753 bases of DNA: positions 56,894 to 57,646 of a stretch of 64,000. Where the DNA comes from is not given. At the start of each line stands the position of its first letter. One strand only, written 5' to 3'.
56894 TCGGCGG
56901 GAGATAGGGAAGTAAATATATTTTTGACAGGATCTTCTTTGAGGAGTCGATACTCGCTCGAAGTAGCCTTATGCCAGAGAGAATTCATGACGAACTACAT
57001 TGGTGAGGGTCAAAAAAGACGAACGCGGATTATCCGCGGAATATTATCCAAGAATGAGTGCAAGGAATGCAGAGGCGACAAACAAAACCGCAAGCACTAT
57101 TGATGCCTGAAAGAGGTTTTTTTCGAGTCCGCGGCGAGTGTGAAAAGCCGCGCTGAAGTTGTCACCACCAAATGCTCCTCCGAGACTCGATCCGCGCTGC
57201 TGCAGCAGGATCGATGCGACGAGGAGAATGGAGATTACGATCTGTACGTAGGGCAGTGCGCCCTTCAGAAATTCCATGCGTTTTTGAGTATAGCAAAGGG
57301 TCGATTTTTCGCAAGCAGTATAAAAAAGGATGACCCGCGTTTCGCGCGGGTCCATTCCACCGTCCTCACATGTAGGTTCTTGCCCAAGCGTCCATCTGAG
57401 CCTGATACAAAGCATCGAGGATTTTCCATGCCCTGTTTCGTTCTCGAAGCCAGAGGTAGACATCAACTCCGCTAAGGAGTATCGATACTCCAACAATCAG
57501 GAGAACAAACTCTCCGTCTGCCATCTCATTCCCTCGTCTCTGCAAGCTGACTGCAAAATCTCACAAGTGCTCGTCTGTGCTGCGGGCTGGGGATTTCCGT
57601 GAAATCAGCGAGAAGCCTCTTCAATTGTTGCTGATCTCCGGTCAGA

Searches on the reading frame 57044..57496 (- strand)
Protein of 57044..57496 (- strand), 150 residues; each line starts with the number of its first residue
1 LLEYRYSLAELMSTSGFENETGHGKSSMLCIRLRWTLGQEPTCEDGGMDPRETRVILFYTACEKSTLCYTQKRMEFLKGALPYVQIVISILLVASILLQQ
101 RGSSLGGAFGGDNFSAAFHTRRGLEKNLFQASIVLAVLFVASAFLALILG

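Call 56: search_protein_families(library=pfam, proteins=[window:57044-57496:-], max_evalue=0.001)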
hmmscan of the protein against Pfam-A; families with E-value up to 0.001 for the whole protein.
window:57044-57496:- (150 aa): 1 family
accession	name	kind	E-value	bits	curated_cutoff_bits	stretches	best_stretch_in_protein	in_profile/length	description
PF03840.19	SecG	-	1e-11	45.2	29.2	1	84-146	5-67/70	Preprotein translocase SecG subunit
